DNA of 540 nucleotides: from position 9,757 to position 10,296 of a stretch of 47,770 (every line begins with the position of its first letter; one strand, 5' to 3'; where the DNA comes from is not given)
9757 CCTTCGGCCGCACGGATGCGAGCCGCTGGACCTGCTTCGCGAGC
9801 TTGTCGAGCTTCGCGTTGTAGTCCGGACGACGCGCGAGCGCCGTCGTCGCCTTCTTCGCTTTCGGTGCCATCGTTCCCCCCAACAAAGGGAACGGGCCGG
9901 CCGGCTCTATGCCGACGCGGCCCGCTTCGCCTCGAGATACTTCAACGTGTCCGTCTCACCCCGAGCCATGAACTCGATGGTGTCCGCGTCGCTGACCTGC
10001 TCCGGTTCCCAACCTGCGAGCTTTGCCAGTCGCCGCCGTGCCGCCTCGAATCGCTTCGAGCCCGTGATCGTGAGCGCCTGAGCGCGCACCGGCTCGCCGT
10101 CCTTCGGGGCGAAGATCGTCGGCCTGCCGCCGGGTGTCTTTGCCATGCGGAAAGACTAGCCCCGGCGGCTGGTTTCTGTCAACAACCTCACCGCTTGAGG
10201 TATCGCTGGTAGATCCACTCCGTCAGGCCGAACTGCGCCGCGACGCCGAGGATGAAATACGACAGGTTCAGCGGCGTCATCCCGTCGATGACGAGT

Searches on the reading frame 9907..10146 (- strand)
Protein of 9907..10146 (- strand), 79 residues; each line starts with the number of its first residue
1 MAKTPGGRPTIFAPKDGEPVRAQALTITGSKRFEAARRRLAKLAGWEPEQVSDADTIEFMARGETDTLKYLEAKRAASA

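Call 18: search_protein_families(library=pfam, proteins=[window:9907-10146:-], max_evalue=0.01)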
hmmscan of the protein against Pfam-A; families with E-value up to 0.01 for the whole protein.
window:9907-10146:- (79 aa): 1 family
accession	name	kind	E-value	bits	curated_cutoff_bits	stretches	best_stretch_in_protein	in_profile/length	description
PF16136.10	NLS_NINJA_AFP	-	0.00092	19.3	23.7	0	60-75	16-31/37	Putative nuclear localisation signal in Ninja/AFP proteins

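Call 24: find_homologous_proteins(query=window:9910-10146:-, max_evalue=0.001)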
Query window:9910-10146:- (79 aa): 14 proteins with E <= 0.001 among 18 candidates.
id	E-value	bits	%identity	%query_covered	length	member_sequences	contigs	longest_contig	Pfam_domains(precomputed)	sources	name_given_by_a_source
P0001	7.6e-43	161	97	100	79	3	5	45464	-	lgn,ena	-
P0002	1.2e-33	132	84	100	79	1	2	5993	-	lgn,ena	-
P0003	6.2e-32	126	82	96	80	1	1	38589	-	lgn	-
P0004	2.4e-30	121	77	100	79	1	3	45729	-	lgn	-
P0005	1.3e-20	91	64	91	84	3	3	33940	-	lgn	-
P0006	2.3e-20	90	67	87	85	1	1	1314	-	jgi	jgi:hypothetical protein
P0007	4.4e-19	86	59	95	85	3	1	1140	-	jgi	jgi:hypothetical protein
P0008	4.2e-17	79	62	90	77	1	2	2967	-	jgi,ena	-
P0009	6.6e-17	79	59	94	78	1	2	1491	-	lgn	-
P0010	2.8e-15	74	54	95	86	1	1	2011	-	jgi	-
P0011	2.9e-14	70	63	82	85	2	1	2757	-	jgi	jgi:hypothetical protein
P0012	3.3e-13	67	61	84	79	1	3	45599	-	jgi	jgi:hypothetical protein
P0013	2.1e-11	61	57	85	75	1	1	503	-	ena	-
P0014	4.5e-9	54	57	77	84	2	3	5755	-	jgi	jgi:hypothetical protein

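Call 26: find_encoding_contigs(protein=P0004, flank=10000, max_places=3)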
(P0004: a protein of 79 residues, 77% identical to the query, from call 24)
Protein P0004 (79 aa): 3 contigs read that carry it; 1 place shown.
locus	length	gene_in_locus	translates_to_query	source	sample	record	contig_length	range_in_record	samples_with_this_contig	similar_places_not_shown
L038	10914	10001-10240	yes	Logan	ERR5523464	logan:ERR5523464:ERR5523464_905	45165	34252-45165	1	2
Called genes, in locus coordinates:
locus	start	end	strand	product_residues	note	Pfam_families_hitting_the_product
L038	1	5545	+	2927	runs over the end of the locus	PF18834:LPD22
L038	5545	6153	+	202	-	-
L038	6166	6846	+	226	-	-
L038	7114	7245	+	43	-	-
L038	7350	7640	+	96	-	-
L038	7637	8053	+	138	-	PF18925:DUF5675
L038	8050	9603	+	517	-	-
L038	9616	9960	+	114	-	-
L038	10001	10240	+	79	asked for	-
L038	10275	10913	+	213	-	?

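Call 27: find_encoding_contigs(protein=P0012, flank=10000, max_places=3)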
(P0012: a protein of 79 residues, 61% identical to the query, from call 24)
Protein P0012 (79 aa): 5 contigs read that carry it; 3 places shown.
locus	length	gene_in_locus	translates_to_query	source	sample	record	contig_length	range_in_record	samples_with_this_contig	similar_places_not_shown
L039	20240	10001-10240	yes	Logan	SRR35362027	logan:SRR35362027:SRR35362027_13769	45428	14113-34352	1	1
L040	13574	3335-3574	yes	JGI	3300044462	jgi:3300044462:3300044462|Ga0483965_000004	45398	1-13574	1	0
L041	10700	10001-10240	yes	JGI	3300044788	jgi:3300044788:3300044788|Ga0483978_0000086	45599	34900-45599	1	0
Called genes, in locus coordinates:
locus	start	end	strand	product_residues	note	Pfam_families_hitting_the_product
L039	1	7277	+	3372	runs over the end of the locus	PF18834:LPD22, PF18760:ART-PolyVal (weak)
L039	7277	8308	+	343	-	PF01391:Collagen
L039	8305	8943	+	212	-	-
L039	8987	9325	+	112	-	-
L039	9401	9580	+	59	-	-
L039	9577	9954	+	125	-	-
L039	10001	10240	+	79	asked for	-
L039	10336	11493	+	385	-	PF06420:Mgm101p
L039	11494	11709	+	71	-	-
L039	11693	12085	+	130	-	-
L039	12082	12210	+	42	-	-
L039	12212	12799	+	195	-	-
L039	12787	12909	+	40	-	-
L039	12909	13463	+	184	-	-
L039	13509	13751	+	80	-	-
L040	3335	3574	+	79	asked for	-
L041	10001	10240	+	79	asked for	-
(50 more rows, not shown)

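Call 31: search_dna_similar(query=window:9910-10146:-, collection=phages, mode=protein, max_rows=20, max_evalue=0.01)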
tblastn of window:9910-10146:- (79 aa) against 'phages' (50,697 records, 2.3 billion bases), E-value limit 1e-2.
No match.

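Call 33: find_encoding_contigs(protein=P0001, flank=10000, max_places=4)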
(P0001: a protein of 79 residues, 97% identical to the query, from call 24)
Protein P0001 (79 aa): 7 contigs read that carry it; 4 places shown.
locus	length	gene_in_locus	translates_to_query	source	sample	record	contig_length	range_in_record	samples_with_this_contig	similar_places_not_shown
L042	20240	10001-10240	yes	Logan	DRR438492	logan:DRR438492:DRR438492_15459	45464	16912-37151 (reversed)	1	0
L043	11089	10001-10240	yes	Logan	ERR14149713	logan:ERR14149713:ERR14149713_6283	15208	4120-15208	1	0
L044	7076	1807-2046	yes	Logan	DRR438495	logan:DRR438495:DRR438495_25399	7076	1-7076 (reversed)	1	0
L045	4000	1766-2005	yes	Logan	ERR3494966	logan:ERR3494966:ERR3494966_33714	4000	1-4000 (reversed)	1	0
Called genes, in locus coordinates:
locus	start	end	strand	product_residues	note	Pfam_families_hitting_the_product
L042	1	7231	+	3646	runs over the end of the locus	PF18834:LPD22, PF18760:ART-PolyVal, PF13151:DUF3990 (faint), PF18760:ART-PolyVal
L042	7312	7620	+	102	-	-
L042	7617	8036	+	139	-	PF18925:DUF5675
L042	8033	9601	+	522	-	-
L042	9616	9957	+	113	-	-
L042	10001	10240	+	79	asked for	-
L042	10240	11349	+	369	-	PF06420:Mgm101p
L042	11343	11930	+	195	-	-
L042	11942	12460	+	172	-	-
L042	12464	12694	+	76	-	-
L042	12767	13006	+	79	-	-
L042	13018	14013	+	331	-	PF03592:Terminase_2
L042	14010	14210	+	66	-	-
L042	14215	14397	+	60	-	-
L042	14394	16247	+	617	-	PF00270:DEAD, PF04851:ResIII, PF13086:AAA_11 (faint), PF18766:SWI2_SNF2 (weak), PF00271:Helicase_C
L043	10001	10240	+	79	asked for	-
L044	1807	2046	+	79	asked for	-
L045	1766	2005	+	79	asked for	-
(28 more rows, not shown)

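Call 34: find_encoding_contigs(protein=P0003, flank=10000, max_places=2)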
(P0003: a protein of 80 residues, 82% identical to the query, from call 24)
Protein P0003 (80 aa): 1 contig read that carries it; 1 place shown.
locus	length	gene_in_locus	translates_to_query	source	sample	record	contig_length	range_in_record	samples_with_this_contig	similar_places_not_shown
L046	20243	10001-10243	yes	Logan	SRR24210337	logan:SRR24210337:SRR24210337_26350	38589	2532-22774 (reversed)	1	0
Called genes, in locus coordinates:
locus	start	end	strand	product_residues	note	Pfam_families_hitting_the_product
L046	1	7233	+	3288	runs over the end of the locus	PF18834:LPD22, PF18760:ART-PolyVal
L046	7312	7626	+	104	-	-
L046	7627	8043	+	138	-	PF18925:DUF5675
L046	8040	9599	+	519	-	-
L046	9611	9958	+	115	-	-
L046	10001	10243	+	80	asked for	-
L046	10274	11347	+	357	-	PF06420:Mgm101p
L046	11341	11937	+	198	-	-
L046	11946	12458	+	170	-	-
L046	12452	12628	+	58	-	-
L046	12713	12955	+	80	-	-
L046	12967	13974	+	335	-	-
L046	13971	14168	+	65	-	-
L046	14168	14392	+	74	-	-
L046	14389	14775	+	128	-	-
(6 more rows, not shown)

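Call 35: find_encoding_contigs(protein=P0005, flank=10000, max_places=3)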
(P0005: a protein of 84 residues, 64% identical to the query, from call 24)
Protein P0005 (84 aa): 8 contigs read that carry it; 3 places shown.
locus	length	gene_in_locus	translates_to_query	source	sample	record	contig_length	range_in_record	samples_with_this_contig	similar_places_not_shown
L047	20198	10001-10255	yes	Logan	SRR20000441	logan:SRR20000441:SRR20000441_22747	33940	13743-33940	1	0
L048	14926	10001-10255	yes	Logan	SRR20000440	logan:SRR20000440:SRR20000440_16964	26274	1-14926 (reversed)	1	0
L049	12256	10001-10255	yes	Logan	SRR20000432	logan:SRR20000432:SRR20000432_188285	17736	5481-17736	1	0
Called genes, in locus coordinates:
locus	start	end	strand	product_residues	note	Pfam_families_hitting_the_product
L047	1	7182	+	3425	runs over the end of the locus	PF18834:LPD22, PF13151:DUF3990 (faint), PF18760:ART-PolyVal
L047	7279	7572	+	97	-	-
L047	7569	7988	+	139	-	PF18925:DUF5675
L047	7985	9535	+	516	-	-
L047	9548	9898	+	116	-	-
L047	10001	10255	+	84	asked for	-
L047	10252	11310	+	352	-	PF06420:Mgm101p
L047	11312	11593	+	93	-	-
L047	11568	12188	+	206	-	-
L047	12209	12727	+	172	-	-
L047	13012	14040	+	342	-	-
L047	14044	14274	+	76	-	-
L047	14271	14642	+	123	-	-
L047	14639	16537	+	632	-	PF00270:DEAD, PF04851:ResIII, PF18766:SWI2_SNF2 (faint), PF00271:Helicase_C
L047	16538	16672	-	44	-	-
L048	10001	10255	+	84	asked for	-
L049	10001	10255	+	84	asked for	-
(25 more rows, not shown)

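Call 50: search_protein_families(library=phrogs, proteins=[window:9907-10146:-], max_evalue=0.01)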
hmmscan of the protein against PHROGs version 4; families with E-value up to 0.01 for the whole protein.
window:9907-10146:- (79 aa): 0 families

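Call 54: predict_structure(alignment_id=A1)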
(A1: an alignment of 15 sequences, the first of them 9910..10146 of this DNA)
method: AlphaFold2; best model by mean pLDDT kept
length: 79 residues; sequences in the alignment: 15
mean_pLDDT: 76.3   pTM: 0.56
mean pLDDT of the five models: 76.3, 73.9, 72.3, 71.5, 70.8
residues with pLDDT >= 90: 9; 70-90: 43; 50-70: 23; < 50: 4
segments of 3 or more residues with pLDDT < 50: 1-3
pLDDT, mean of each block of 10 residues (from residue 1): 51 60 66 90 90 87 87 80
secondary structure, 60 per line:
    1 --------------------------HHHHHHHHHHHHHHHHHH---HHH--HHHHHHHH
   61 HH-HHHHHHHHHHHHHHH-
elements in order: H27-44 H53-62 H64-78

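Call 56: fold_search(model_id=the predicted structure, library=pdb)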
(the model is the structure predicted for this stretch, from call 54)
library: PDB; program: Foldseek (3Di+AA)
matches with E <= 10: 26; with E <= 0.001: 0
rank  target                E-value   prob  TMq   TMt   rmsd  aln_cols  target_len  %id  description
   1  6rw4_G                3.2e+00  0.11  0.31  0.09  13.5        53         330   26  Structure of human mitochondrial 28S ribosome in complex with mitochondrial IF3 (released 2020-06-03)
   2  8qrk_G                3.8e+00  0.10  0.30  0.09  13.1        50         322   26  mt-SSU assembly intermediate in GTPBP8 knock-out cells, state 1 (released 2024-06-26)
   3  8qrm_G                3.8e+00  0.10  0.30  0.09  13.1        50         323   26  mt-SSU assembly intermediate in GTPBP8 knock-out cells, state 3 (released 2024-06-26)
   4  4hv5_A                4.3e+00  0.07  0.27  0.19   7.0        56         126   12  Structure of the MNTR FE2+ complex with E site metal binding (released 2012-11-14)
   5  2liu_MODEL_1_A        4.6e+00  0.15  0.32  0.26   8.8        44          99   16  NMR structure of holo-ACPI domain from CurA module from Lyngbya majuscula (released 2011-12-14)
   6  8rri_AG               4.9e+00  0.10  0.33  0.09  11.9        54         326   22  Human mitochondrial ribosome in complex with antibiotic tigecycline (released 2025-03-12)
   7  3ilk_B                5.6e+00  0.07  0.29  0.10   9.5        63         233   14  The structure of a probable methylase family protein from Haemophilus influenzae Rd KW20 (released 2009-09-01)
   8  8qrn_G                6.3e+00  0.12  0.36  0.10   9.1        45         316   20  mt-SSU in GTPBP8 knock-out cells, state 4 (released 2024-06-26)
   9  2l2d_MODEL_1_A        6.3e+00  0.10  0.38  0.40   9.3        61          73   16  Solution NMR Structure of human UBA-like domain of OTUD7A_11_83, NESG target HT6304A/OCSP target OTUD7A_11_83/ (released 2010-09-01)
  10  2dzl_MODEL_1_A        6.3e+00  0.08  0.36  0.40   7.4        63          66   14  Solution Structure of the UBA domain in Human Protein FAM100B (released 2007-03-29)
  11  3r61_A                6.3e+00  0.06  0.27  0.19   7.0        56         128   12  Structure of the MntR Co2+ Complex (released 2012-04-11)
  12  4ca3_MODEL_1_A        7.5e+00  0.13  0.32  0.29   6.6        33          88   21  SOLUTION STRUCTURE OF STREPTOMYCES VIRGINIAE VIRA ACP5B (released 2014-06-04)
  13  6wci_B                8.0e+00  0.09  0.24  0.06   3.4        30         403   30  Crystal structure of a cysteine desulfurase SufS from Stenotrophomonas maltophilia K279a (released 2020-04-08)
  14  6rfq_S                8.0e+00  0.04  0.25  0.16   9.7        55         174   22  Cryo-EM structure of a respiratory complex I assembly intermediate with NDUFAF2 (released 2018-10-10)
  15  9c4c_E                8.0e+00  0.04  0.27  0.18   9.9        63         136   14  The structure of two MntR dimers bound to the native mnep promoter sequence (released 2024-08-14)
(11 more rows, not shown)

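Call 59: find_related_loci(query=A1, collection=viral_contigs, flank=10000)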
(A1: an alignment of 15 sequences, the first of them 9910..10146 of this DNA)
Query A1 (79 aa) in viral_contigs; peptide patterns used: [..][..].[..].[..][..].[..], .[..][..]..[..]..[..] (x = any residue, [..] = any of these).
96 stretches matched a pattern; 12 encode a relative of the query (tblastn E <= 1e-3); 12 distinct loci.
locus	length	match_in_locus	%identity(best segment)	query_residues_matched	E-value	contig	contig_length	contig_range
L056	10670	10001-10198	61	7-72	1e-19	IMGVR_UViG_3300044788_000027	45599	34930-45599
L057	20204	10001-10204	56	7-74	4e-19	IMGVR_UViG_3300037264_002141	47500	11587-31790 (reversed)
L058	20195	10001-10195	60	7-73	4e-19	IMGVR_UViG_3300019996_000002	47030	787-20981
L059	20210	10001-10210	56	3-71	2e-18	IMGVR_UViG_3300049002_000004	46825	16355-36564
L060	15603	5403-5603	59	7-73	8e-18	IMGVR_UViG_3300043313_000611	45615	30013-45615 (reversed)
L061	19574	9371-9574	53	7-74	3e-17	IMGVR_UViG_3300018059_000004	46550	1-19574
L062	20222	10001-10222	51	7-76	3e-13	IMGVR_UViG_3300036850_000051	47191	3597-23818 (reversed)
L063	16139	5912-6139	49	1-72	8e-13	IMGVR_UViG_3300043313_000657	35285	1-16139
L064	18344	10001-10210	46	7-72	2e-11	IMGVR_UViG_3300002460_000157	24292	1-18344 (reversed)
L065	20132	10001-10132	58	30-74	2e-11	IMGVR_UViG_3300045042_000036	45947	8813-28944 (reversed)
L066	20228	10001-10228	49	1-72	2e-12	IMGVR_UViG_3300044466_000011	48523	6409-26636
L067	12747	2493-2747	41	1-72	9e-10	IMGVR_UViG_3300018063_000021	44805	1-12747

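Call 63: search_solved_structures(query=A1, max_evalue=10, show_alignments=3)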
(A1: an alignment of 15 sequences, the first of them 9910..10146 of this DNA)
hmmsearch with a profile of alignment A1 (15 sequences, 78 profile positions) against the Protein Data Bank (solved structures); distinct sequences matched with E-value up to 10: 1.
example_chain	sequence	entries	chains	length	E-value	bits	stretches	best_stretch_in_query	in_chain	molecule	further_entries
5hy3_A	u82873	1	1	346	0.9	12.7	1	12-43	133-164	mRNA endoribonuclease LsoA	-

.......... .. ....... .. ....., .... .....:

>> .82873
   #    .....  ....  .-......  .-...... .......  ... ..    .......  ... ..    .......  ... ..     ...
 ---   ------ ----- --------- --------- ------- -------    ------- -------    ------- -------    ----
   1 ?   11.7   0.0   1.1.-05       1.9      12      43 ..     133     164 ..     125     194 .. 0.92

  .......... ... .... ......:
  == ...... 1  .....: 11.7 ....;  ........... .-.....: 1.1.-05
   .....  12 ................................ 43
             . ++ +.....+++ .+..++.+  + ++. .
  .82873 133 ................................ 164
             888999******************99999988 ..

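Call 64: search_protein_families(library=pfam, alignment_id=A1, max_evalue=10)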
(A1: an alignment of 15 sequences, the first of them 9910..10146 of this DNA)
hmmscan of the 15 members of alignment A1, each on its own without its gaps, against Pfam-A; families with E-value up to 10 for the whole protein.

A. member 1, window:9910-10146:- (79 aa): 1 family
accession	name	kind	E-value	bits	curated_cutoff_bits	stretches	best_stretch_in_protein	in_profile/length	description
PF16136.10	NLS_NINJA_AFP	-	0.00092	19.3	23.7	2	60-75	16-31/37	Putative nuclear localisation signal in Ninja/AFP proteins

B. families by the number of members that match (of 15 scanned): 2 families
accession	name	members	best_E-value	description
PF16136.10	NLS_NINJA_AFP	4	0.00081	Putative nuclear localisation signal in Ninja/AFP proteins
PF16634.10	APC_u13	1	0.23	Unstructured region on APC between APC_crr and SAMP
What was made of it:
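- Tried and rejected: A profile search of PDB and Pfam was negative (calls 63, 64).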

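Call 87: search_protein_families(library=ncbifam, proteins=[window:9907-10146:-], max_evalue=0.1)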
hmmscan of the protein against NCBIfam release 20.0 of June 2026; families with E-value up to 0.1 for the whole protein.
window:9907-10146:- (79 aa): 0 families

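Call 88: find_related_loci(query=window:9910-10146:-, collection=metagenome_contigs, flank=10000)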
Query window:9910-10146:- (79 aa) in metagenome_contigs; peptide patterns used: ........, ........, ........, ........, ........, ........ (x = any residue, [..] = any of these).
342 stretches matched a pattern; 2 encode a relative of the query (tblastn E <= 1e-3); 2 distinct loci.
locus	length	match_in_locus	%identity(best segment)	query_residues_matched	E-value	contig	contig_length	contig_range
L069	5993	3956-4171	82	1-72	2e-37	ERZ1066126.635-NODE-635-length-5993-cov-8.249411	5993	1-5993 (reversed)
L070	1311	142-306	53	25-75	9e-11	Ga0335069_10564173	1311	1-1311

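Call 97: search_protein_representatives(alignment_id=A1)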
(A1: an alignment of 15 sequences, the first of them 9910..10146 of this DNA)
Query: 15 sequences, 78 profile positions. Proteins with E-value up to 0.001 (for the whole library): 381; up to 1e-10: 194; up to 1e-30: 0. The best 150 are listed.
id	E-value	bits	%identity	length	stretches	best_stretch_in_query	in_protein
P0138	6.5e-27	109.3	-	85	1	1-76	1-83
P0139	8.2e-27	109.0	-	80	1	3-73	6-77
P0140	3.9e-26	106.8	-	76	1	4-72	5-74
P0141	2.2e-25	104.4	-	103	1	6-77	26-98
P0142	2.1e-24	101.3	-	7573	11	27-68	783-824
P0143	6.7e-24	99.7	-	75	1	1-75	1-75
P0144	9.1e-23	96.0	-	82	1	5-73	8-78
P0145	3.8e-22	94.0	-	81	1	6-76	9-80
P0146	2.2e-21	91.6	-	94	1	7-72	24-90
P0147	2.6e-21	91.4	-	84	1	6-76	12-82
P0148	5.4e-21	90.4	-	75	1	8-74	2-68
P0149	1.4e-20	89.0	-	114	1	4-73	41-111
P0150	2.5e-20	88.2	-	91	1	6-75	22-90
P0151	3.6e-20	87.7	-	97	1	3-75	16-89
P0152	4.1e-20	87.5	-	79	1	1-74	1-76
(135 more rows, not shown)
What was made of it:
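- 9907..10146 (-): 79-aa ORF, first gene after P3, probably translated from a leaderless mRNA. Member of a large family of small phage proteins of unknown function. Candidate autoregulator only by position. 381 family representatives (call 97).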

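Call 103: predict_structure(alignment_id=A4)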
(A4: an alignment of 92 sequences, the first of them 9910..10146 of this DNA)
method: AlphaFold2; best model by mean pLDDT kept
length: 79 residues; sequences in the alignment: 92
mean_pLDDT: 88.9   pTM: 0.78
mean pLDDT of the five models: 88.9, 88.5, 87.7, 87.3, 87.2
residues with pLDDT >= 90: 56; 70-90: 15; 50-70: 4; < 50: 4
segments of 3 or more residues with pLDDT < 50: 1-4
pLDDT, mean of each block of 10 residues (from residue 1): 57 84 92 98 96 95 98 92
secondary structure, 60 per line:
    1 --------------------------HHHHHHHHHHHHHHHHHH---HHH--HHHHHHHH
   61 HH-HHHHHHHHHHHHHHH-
elements in order: H27-44 H53-62 H64-78
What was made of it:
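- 9907..10146 (-): AlphaFold2 model with pLDDT 88.9, three helices (call 103).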

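Call 105: fold_search(model_id=the predicted structure, library=pdb)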
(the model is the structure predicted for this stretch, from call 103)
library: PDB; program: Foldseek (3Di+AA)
matches with E <= 10: 45; with E <= 0.001: 0
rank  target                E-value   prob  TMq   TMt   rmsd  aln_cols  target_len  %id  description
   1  6rw4_G                1.8e+00  0.12  0.31  0.09  21.0        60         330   28  Structure of human mitochondrial 28S ribosome in complex with mitochondrial IF3 (released 2020-06-03)
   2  7vp2_B                2.1e+00  0.20  0.39  0.51   8.7        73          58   15  Structure of a transcription factor and DNA complex (released 2022-10-19)
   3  8qrk_G                2.7e+00  0.09  0.30  0.09  20.8        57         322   28  mt-SSU assembly intermediate in GTPBP8 knock-out cells, state 1 (released 2024-06-26)
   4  8qrm_G                2.7e+00  0.09  0.30  0.09  20.8        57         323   28  mt-SSU assembly intermediate in GTPBP8 knock-out cells, state 3 (released 2024-06-26)
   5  8uz4_A                3.3e+00  0.28  0.30  0.21   3.1        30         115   23  Crystal Structure of macrophage migration inhibitory factor (MIF) from Trichomonas vaginalis (Apo, P41212 form) (released 2023-12-06)
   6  7po1_G                3.3e+00  0.10  0.30  0.09  15.2        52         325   25  Initiation complex of human mitochondrial ribosome small subunit with IF3 (released 2022-06-15)
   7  7pnt_G                4.0e+00  0.08  0.30  0.09  11.2        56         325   21  Assembly intermediate of mouse mitochondrial ribosome small subunit without mS37 in complex with RbfA and Tfb1m (released 2022-06-15)
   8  8ur2_E                4.8e+00  0.20  0.30  0.23   3.2        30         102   23  Crystal Structure of macrophage migration inhibitory factor (MIF) from Trichomonas vaginalis (I41 form) (released 2023-11-08)
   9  8ur4_B                4.8e+00  0.20  0.29  0.21   2.9        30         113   17  Crystal Structure of macrophage migration inhibitory factor (MIF) from Trichomonas vaginalis (I4122 form) (released 2024-03-20)
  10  9hfo_G                4.8e+00  0.09  0.30  0.09  11.8        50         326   22  Translation-initiation state of human mitochondrial ribosome small subunit (State G) (released 2025-04-23)
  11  7vp4_F                5.1e+00  0.13  0.40  0.56   6.5        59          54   14  Structure of a transcription factor and DNA complex (released 2022-10-19)
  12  7vp4_B                5.5e+00  0.20  0.39  0.47   5.1        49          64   14  Structure of a transcription factor and DNA complex (released 2022-10-19)
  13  8ur2_A                5.5e+00  0.20  0.30  0.21   2.5        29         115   24  Crystal Structure of macrophage migration inhibitory factor (MIF) from Trichomonas vaginalis (I41 form) (released 2023-11-08)
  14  8ur2_B                5.5e+00  0.18  0.30  0.24   3.0        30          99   23  Crystal Structure of macrophage migration inhibitory factor (MIF) from Trichomonas vaginalis (I41 form) (released 2023-11-08)
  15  8ur4_A                5.5e+00  0.18  0.29  0.21   3.0        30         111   17  Crystal Structure of macrophage migration inhibitory factor (MIF) from Trichomonas vaginalis (I4122 form) (released 2024-03-20)
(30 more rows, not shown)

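Call 107: fold_search(model_id=the predicted structure, library=viral)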
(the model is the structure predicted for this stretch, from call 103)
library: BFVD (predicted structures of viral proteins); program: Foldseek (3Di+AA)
matches with E <= 10: 73; with E <= 0.001: 1
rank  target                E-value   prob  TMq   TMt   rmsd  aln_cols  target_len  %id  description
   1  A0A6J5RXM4            6.1e-07  1.00  0.82  0.85   3.6        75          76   56  Uncharacterized protein [uncultured Caudovirales phage]
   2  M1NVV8                5.7e-01  0.82  0.52  0.57   7.0        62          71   18  (no name in the UniProt tables at hand)
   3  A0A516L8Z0            2.1e+00  0.13  0.33  0.33   6.1        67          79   18  (no name in the UniProt tables at hand)
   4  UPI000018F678         2.3e+00  0.11  0.30  0.13   8.9        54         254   15  (no name look-up for this kind of identifier)
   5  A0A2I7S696            2.3e+00  0.03  0.20  0.08  16.7        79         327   20  (no name in the UniProt tables at hand)
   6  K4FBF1                2.6e+00  0.07  0.24  0.27   8.2        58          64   16  Uncharacterized protein [Cronobacter phage vB_CsaM_GAP161]
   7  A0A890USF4            2.9e+00  0.06  0.23  0.09  11.3        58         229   14  Uncharacterized protein [Microbacterium phage Shocker]
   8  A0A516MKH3            3.7e+00  0.11  0.37  0.09  17.9        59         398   17  (no name in the UniProt tables at hand)
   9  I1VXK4                4.2e+00  0.04  0.27  0.26  15.3        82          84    7  (no name in the UniProt tables at hand)
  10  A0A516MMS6            4.5e+00  0.14  0.32  0.32  12.2        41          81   27  (no name in the UniProt tables at hand)
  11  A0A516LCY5            4.5e+00  0.07  0.32  0.23  13.6        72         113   12  (no name in the UniProt tables at hand)
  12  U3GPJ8                4.5e+00  0.04  0.24  0.24  10.7        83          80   12  Small capsomere-interacting protein [Suid betaherpesvirus 2]
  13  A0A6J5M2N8            4.8e+00  0.04  0.26  0.27  12.7        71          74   22  Uncharacterized protein [uncultured Caudovirales phage]
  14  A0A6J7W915            4.8e+00  0.04  0.24  0.12  16.1        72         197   14  Uncharacterized protein [uncultured Caudovirales phage]
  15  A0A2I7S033            5.1e+00  0.08  0.31  0.39   7.3        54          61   22  (no name in the UniProt tables at hand)
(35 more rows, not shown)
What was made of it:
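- Tried and rejected: Fold searches were non-significant even with a good model of pLDDT 88.9 (calls 56, 105, 107).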
